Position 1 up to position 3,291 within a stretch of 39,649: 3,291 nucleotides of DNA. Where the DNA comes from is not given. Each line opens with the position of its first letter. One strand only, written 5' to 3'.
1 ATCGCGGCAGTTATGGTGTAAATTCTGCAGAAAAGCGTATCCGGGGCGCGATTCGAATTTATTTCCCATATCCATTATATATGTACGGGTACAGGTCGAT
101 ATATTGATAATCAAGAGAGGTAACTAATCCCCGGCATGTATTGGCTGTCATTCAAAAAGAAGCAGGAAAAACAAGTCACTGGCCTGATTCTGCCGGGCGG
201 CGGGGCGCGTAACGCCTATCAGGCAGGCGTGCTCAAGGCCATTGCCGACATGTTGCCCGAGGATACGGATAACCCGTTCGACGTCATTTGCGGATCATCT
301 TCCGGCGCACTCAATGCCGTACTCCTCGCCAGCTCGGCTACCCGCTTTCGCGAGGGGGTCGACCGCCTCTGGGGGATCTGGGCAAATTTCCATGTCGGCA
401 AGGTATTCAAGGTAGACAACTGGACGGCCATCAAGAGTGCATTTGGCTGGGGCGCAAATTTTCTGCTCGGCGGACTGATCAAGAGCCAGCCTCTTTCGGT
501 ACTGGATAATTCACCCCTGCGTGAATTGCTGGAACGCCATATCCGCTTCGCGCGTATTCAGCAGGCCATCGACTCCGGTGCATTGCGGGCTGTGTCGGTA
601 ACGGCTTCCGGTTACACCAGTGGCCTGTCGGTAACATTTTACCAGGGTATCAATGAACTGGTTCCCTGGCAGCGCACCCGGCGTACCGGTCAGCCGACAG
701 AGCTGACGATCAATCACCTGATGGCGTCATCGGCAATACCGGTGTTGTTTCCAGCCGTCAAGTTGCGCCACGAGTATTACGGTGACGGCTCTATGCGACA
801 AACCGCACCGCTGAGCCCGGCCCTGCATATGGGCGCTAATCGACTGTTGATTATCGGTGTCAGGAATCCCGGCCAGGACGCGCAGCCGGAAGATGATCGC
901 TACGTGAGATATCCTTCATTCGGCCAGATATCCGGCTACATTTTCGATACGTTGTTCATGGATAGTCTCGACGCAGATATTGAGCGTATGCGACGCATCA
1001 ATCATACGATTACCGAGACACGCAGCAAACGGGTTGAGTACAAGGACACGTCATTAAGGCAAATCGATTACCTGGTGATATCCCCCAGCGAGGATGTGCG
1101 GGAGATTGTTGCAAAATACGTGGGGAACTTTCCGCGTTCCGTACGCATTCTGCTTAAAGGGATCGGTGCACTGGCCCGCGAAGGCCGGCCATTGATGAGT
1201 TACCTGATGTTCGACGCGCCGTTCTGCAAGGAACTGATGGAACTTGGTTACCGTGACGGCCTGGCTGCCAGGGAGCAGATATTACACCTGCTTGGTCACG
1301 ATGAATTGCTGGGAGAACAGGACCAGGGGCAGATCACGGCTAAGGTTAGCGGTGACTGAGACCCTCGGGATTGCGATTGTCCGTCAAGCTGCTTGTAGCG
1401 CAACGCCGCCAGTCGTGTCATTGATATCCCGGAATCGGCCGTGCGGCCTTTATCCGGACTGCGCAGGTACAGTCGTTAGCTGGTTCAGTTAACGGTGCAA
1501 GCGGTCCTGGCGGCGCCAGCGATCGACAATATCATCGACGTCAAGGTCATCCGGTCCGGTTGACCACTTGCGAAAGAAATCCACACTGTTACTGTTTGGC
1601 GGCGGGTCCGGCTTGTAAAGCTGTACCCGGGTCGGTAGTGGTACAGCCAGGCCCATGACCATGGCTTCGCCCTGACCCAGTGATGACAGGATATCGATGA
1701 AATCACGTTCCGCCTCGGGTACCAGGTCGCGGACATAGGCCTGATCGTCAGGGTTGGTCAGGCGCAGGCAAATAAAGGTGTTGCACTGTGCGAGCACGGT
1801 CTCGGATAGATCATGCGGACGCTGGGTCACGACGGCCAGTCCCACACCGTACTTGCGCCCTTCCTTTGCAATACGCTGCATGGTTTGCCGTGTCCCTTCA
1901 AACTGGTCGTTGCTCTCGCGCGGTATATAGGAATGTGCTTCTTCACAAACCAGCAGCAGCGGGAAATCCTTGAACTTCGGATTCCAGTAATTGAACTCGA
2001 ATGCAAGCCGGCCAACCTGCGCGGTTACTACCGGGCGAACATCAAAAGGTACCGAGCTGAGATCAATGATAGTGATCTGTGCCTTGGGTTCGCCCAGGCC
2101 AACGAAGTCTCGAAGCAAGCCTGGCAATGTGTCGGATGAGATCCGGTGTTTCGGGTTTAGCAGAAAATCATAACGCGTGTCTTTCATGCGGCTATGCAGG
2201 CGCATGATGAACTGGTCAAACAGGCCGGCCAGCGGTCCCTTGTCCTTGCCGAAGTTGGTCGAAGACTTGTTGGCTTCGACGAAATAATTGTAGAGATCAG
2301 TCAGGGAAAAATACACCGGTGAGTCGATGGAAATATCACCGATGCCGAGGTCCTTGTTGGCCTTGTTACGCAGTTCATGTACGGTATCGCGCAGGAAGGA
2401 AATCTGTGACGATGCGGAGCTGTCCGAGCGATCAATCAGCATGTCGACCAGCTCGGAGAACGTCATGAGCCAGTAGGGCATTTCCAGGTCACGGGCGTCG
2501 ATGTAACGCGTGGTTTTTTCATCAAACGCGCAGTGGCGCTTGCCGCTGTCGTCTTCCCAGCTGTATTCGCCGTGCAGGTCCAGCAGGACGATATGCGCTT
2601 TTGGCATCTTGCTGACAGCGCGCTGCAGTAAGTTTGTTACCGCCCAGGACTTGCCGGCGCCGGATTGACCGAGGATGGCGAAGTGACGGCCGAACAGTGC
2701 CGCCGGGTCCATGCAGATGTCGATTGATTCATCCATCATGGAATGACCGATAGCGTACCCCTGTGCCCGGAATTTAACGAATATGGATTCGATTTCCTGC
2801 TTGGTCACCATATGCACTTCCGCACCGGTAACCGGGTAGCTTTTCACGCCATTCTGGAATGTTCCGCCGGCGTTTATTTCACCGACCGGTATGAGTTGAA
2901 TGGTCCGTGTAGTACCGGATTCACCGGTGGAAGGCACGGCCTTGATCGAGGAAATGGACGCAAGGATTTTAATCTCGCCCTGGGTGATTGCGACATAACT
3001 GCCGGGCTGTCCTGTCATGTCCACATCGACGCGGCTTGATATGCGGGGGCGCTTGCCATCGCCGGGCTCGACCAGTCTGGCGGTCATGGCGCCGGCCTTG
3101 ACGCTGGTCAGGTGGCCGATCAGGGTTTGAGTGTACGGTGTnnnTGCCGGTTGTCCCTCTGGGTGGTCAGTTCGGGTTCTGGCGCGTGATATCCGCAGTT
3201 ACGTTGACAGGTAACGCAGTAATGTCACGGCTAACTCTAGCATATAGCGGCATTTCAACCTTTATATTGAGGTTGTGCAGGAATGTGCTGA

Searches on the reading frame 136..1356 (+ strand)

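Call 66: search_protein_families(library=pfam, proteins=[window:136-1356:+], max_evalue=0.00001)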
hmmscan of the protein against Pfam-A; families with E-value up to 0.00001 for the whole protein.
window:136-1356:+ (407 aa): 1 family
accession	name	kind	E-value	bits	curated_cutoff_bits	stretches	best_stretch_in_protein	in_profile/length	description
PF01734.28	Patatin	-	1.8e-28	100.5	27.7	1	17-230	1-191/191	Patatin-like phospholipase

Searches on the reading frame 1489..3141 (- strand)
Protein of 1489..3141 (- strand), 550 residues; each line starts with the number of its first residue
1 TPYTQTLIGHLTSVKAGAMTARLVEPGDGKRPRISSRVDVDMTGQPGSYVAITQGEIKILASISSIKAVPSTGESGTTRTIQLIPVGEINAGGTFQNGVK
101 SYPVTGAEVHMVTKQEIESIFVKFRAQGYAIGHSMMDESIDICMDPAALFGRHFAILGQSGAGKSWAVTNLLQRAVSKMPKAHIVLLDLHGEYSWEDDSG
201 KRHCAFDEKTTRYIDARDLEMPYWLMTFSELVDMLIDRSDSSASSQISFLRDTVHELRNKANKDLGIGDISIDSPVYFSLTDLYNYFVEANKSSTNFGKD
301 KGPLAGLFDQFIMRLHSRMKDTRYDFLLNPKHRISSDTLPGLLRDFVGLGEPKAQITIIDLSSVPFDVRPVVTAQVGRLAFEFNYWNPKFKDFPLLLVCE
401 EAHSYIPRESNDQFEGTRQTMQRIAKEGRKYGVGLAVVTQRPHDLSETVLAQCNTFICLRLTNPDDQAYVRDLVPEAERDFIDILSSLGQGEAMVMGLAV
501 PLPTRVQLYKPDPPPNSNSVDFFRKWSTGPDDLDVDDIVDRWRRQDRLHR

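Call 66: search_protein_families(library=pfam, proteins=[window:1489-3141:-], max_evalue=0.00001)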
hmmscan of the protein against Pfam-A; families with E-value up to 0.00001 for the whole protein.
window:1489-3141:- (550 aa): 2 families
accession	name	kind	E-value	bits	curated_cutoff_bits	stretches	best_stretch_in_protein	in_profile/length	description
PF01935.23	DUF87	-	2.3e-33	116.6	23.2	1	130-371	2-211/220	Helicase HerA, central domain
PF05872.18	HerA_C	-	2.5e-07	30.2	22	1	400-499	264-365/502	Helicase HerA-like C-terminal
